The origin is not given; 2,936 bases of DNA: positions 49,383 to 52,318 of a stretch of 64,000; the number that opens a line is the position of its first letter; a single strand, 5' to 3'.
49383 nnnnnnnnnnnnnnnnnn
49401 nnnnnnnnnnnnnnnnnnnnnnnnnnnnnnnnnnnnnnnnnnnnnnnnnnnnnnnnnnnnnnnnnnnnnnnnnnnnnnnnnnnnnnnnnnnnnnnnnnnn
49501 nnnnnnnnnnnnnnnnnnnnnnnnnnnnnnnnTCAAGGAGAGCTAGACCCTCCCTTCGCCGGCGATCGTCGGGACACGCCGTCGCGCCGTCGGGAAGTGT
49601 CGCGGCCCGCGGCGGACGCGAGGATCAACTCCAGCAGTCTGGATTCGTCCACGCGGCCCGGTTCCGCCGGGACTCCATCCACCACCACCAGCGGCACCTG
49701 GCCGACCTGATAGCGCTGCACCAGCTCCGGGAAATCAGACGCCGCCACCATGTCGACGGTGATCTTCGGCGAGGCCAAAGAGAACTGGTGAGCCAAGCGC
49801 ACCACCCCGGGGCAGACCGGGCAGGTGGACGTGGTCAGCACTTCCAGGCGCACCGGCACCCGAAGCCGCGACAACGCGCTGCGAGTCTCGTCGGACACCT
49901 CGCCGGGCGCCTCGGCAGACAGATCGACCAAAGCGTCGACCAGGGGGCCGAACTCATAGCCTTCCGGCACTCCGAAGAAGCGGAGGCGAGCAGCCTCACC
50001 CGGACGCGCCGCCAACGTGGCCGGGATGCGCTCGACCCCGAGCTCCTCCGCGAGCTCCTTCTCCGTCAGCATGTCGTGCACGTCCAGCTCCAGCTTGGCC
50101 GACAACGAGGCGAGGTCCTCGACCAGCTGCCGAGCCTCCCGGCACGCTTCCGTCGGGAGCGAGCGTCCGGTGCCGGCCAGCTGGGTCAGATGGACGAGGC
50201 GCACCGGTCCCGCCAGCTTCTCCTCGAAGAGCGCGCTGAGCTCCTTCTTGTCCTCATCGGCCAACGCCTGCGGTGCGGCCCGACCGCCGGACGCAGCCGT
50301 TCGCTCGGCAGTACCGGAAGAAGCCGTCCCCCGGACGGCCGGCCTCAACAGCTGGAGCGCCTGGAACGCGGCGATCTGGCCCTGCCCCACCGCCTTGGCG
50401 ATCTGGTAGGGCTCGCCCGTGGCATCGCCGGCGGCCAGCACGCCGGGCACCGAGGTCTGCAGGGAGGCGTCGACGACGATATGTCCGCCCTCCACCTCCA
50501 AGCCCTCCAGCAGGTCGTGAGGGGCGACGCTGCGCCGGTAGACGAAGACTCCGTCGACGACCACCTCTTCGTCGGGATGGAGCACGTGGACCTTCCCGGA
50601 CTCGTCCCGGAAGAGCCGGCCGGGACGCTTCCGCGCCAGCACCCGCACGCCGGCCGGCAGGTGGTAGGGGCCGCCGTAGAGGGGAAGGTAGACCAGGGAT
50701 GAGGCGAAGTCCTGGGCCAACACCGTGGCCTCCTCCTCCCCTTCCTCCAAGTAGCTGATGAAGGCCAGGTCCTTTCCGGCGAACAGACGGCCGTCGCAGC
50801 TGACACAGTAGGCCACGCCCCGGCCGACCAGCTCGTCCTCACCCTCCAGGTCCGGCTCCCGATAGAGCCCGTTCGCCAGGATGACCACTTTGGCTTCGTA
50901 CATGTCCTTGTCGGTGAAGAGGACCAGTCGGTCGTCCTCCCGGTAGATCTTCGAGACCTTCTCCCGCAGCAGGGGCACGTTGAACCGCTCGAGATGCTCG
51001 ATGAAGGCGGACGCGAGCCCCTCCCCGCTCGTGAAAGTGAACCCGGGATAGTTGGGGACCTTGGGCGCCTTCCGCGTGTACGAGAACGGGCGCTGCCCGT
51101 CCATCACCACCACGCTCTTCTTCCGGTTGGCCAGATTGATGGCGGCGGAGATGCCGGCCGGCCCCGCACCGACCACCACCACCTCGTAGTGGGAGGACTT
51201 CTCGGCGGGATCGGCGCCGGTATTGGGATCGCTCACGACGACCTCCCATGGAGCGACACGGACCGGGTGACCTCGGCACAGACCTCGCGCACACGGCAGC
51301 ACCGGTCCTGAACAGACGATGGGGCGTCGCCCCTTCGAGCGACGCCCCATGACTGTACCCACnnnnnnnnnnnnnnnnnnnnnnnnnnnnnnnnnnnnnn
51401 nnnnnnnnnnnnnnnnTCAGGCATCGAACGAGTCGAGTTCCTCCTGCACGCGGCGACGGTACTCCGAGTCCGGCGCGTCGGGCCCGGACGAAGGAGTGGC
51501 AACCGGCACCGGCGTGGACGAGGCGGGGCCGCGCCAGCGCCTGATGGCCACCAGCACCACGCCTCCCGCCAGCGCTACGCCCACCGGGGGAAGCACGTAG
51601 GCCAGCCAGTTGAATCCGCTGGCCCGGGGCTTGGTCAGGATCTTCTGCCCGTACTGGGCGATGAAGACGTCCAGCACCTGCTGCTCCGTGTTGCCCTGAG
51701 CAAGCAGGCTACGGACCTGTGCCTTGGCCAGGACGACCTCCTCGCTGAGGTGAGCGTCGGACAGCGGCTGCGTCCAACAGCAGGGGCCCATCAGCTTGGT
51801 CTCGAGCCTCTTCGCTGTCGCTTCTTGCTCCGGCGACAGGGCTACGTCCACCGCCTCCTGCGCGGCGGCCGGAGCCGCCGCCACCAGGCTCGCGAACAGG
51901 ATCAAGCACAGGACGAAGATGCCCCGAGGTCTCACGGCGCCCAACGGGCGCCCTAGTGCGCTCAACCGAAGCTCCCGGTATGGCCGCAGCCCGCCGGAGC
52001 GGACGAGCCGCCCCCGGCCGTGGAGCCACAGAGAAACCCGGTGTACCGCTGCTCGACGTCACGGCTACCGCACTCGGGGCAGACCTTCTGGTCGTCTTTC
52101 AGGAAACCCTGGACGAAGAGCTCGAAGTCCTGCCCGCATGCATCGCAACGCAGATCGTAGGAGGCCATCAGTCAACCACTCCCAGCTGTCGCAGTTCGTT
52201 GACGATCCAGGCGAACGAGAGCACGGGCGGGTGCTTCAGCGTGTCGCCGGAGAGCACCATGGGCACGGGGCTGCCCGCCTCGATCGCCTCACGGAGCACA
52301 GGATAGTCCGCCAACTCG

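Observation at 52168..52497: Candidate new selenoprotein: 109-aa thioredoxin-fold ORF with a C-x4-U site inside a trxA / CcmH-like / TrxR operon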

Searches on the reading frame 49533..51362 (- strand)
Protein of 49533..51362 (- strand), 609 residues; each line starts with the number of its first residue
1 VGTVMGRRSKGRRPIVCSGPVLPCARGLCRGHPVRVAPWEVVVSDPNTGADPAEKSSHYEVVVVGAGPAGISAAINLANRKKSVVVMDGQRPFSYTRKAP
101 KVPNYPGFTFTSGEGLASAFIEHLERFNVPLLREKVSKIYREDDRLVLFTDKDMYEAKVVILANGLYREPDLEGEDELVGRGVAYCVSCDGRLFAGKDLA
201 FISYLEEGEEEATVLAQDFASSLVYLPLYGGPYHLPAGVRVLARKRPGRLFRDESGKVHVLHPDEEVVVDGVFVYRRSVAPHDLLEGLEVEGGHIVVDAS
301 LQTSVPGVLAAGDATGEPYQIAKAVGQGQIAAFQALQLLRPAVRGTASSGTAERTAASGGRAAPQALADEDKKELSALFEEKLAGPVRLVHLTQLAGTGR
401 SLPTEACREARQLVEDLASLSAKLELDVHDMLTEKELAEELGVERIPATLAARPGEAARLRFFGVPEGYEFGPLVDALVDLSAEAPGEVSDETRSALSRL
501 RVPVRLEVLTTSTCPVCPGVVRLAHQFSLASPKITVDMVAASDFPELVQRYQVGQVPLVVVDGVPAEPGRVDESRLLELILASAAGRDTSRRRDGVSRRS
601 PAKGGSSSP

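Call 6: search_protein_families(library=pfam, proteins=[window:49533-51362:-], max_evalue=1)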
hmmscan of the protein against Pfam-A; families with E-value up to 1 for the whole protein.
window:49533-51362:- (609 aa): 20 families
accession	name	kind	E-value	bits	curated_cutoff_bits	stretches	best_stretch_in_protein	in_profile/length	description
PF07992.20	Pyr_redox_2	-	7.1e-23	81.9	26.1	2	59-191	1-135/291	Pyridine nucleotide-disulphide oxidoreductase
PF13192.12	Thioredoxin_3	-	1.2e-12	48.2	24.8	1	505-578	2-72/76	Thioredoxin domain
PF13738.12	Pyr_redox_3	-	4.1e-10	39.8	30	2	132-174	100-145/305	Pyridine nucleotide-disulphide oxidoreductase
PF01134.28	GIDA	-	3.5e-07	30.1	22.1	1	61-87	2-28/391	Glucose inhibited division protein A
PF03486.20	HI0933_like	-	3.6e-07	30.3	50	1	60-91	2-33/244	HI0933-like protein Rossmann domain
PF01266.30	DAO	-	1.6e-06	28.4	27.9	1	61-92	2-34/353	FAD dependent oxidoreductase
PF00890.30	FAD_binding_2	-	4.3e-06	26.6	20.4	1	61-94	2-35/414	FAD binding domain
PF13450.12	NAD_binding_8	-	0.00015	22.4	21.9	1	63-99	1-40/68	NAD(P)-binding Rossmann-like domain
PF13454.12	NAD_binding_9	-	0.0006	20.3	21.8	1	62-83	1-26/155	FAD-NAD(P)-binding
PF01494.25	FAD_binding_3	-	0.00071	19.3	22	1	59-99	2-42/349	FAD binding domain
PF12831.13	FAD_oxidored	-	0.00079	19.3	27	1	60-88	1-29/416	FAD dependent oxidoreductase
PF00462.30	Glutaredoxin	-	0.0013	19.3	22.9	1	507-563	2-57/60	Glutaredoxin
PF14595.12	Thioredoxin_9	-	0.0026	18.1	25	1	488-559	27-101/129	Thioredoxin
PF01946.23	Thi4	-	0.0047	16.6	26.2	1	59-87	18-47/235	Thi4 family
PF23357.1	DUF7088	-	0.0054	17.3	27.8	0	489-552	7-79/105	Domain of unknown function (DUF7088)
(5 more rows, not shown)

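Call 7: search_protein_families(library=ncbifam, proteins=[window:49533-51362:-], max_evalue=1)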
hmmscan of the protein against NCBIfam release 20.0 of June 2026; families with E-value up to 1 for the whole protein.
window:49533-51362:- (609 aa): 133 families (the best 25 are shown)
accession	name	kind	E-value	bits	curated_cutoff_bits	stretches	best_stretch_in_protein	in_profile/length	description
TIGR03143.1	AhpF_homolog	hypoth_equivalog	1.4e-58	198.9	687.65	2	254-580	220-554/555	putative alkyl hydroperoxide reductase F subunit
TIGR03140.1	AhpF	equivalog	4.7e-57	193.7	502.9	3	50-212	204-368/515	alkyl hydroperoxide reductase subunit F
TIGR02187.2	PDO_seleno_TRX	equivalog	1.2e-49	168.5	185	1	369-581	2-207/209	protein disulfide oxidoreductase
TIGR01292.1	TRX_reduct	equivalog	8.6e-46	156.1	343.45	2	59-217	1-162/300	thioredoxin-disulfide reductase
NF007614.0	PRK10262.1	equivalog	4.1e-17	62.3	644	2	57-217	5-167/321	thioredoxin-disulfide reductase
NF003585.0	PRK05249.1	equivalog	5.4e-13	48.4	465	2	55-90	3-38/464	Si-specific NAD(P)(+) transhydrogenase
TIGR01350.1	lipoamide_DH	equivalog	9e-11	41.1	408.8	2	287-335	280-329/461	dihydrolipoyl dehydrogenase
TIGR01316.1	gltA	equivalog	2.1e-09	36.7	471.75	2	291-332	401-442/449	NADPH-dependent glutamate synthase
TIGR02053.1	MerA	equivalog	5.5e-09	35.5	454.45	2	258-337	246-330/465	mercury(II) reductase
NF009410.0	PRK12771.1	subfamily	6.1e-09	35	516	2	51-90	131-170/566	NAD(P)-binding protein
TIGR00275.1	TIGR00275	subfamily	6.5e-09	35.1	183.8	2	61-90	1-30/401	aminoacetone oxidase family FAD-binding enzyme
NF009409.0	PRK12770.1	subfamily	1.3e-08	34.4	343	2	290-334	301-345/360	putative glutamate synthase subunit beta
NF004943.0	PRK06292.2-1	equivalog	1.3e-08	34.1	432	2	271-334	261-327/456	dihydrolipoyl dehydrogenase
NF005883.0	PRK07845.1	equivalog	9.3e-08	31.5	479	2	291-336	290-335/466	NAD(P)H-quinone dehydrogenase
TIGR03315.1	Se_ygfK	equivalog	1.5e-07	29.3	835.3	2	51-90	530-569/1012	putative selenate reductase subunit YgfK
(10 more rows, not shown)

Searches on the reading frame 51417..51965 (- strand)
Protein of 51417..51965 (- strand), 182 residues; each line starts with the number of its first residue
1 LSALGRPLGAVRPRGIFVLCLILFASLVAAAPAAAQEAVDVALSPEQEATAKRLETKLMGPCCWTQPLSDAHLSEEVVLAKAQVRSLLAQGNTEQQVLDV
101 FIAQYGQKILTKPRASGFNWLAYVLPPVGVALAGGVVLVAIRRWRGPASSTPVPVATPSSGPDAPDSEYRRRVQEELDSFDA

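Call 6: search_protein_families(library=pfam, proteins=[window:51417-51965:-], max_evalue=1)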
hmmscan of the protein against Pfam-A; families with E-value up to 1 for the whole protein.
window:51417-51965:- (182 aa): 1 family
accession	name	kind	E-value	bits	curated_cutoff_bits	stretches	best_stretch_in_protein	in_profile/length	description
PF03918.19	CcmH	-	1.5e-22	79.8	25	1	24-150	2-127/143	Cytochrome C biogenesis protein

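Call 7: search_protein_families(library=ncbifam, proteins=[window:51417-51965:-], max_evalue=1)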
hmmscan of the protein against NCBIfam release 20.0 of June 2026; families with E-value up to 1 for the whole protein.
window:51417-51965:- (182 aa): 2 families
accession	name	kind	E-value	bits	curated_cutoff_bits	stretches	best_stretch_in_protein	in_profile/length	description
TIGR03147.1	cyt_nit_nrfF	exception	1.1e-06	28.3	159.2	1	21-138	7-120/126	heme lyase NrfEFG subunit NrfF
NF007987.0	PRK10715.1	equivalog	0.073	12.3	353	1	80-111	101-132/339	flagella biosynthesis regulator Flk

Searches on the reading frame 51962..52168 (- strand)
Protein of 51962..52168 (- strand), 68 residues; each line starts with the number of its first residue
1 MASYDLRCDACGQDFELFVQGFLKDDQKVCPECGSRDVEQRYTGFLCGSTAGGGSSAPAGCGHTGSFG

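Call 6: search_protein_families(library=pfam, proteins=[window:51962-52168:-], max_evalue=1)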
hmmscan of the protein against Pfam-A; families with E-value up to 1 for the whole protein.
window:51962-52168:- (68 aa): 31 families (the best 25 are shown)
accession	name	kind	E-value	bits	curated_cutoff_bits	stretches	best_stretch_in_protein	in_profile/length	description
PF09723.15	Zn_ribbon_8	-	5.7e-12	45.9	34.4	1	1-40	1-39/41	Zinc ribbon domain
PF13248.11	Zn_ribbon_3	-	0.00048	19.9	27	1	22-36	11-25/26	zinc-ribbon domain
PF01155.25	HypA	-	0.00085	19.8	28.9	1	5-39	70-98/112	Hydrogenase/urease nickel incorporation, metallochaperone, hypA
PF14149.11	YhfH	-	0.00097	19.4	27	1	27-36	13-22/37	YhfH-like protein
PF08271.17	Zn_Ribbon_TF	-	0.003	17.5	29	1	29-46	2-21/43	TFIIB zinc-binding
PF14471.11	DUF4428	-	0.005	17.1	27.8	1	7-35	1-28/51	Domain of unknown function (DUF4428)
PF12773.13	DZR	-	0.013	16.1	27.3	1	8-36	15-33/45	Double zinc ribbon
PF21817.3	CapR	-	0.016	15.8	24.2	1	4-34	31-67/67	CapR homology domain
PF23451.1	Zn_ribbon_PaaD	-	0.017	15.2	27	1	24-41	11-28/53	PaaD zinc beta ribbon domain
PF11781.13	Zn_ribbon_RRN7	-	0.019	15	27.1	1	27-39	4-16/32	Zinc-finger of RNA-polymerase I-specific TFIIB, Rrn7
PF08274.17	Zn_Ribbon_YjdM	-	0.029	14.8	30.8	1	8-35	5-27/30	PhnA Zinc-Ribbon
PF01396.24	Zn_ribbon_Top1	-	0.037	14.3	32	1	28-43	2-16/39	Topoisomerase DNA binding C4 zinc finger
PF24441.1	DUF7560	-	0.061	13.5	27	0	1-16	1-16/44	Family of unknown function (DUF7560)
PF14369.11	Zn_ribbon_19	-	0.073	13.7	30.8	1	25-39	19-33/35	zinc-ribbon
PF08772.16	Zn_ribbon_NOB1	-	0.075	13.6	24.9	1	3-38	6-34/72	Nin one binding (NOB1) Zn-ribbon like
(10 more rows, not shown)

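Call 7: search_protein_families(library=ncbifam, proteins=[window:51962-52168:-], max_evalue=1)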
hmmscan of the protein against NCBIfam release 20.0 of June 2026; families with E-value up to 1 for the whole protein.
window:51962-52168:- (68 aa): 14 families
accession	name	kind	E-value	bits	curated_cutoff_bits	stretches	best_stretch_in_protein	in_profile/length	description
TIGR02605.1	CxxC_CxxC_SSSS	subfamily_domain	7.3e-11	42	31.3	1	1-46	1-47/52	FmdB family zinc ribbon protein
NF053663.1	RPWMISH_prot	domain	0.0051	17.5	120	1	1-36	1-35/115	RPWMISH domain-containing protein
NF041664.1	RNAP_arch_Epp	equivalog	0.0073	16.2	50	1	27-46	12-31/57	transcription elongation factor subunit Spt4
TIGR04165.1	methano_modCys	hypoth_equivalog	0.02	15.1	60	1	27-38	7-18/50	TIGR04165 family Cys-rich peptide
TIGR02487.1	NrdD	equivalog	0.023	13.2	326.35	1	8-47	530-562/581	anaerobic ribonucleoside-triphosphate reductase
NF041197.2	CxxC_Se_CxxC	equivalog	0.041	14.1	40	0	6-17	19-30/53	dual CXXC motif small (seleno)protein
NF041911.1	HVO_0649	equivalog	0.054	13.4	70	1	24-42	19-37/65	HVO_0649 family zinc finger protein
NF006224.0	PRK08351.1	equivalog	0.08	13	108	1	29-41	17-29/61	DNA-directed RNA polymerase subunit E''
NF001607.0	PRK00398.1-4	equivalog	0.089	12.5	89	1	6-36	10-37/53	DNA-directed RNA polymerase subunit P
NF001605.0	PRK00398.1-2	equivalog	0.13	12.1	63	1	7-36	3-27/43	DNA-directed RNA polymerase subunit P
TIGR00100.1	hypA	equivalog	0.18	11.9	88.1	1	5-38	70-98/116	hydrogenase maturation nickel metallochaperone HypA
NF047912.1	ECs_2282_CxxC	subfamily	0.21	11.5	37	0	30-40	5-15/60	ECs_2282 family putative zinc-binding protein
TIGR04104.1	cxxc_20_cxxc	subfamily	0.29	11.5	45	1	7-36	2-34/93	TIGR04104 family putative zinc finger protein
NF045510.1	4Cys_prefix_kin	domain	0.94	9.8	24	1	25-35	14-24/26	4-Cys prefix domain-containing protein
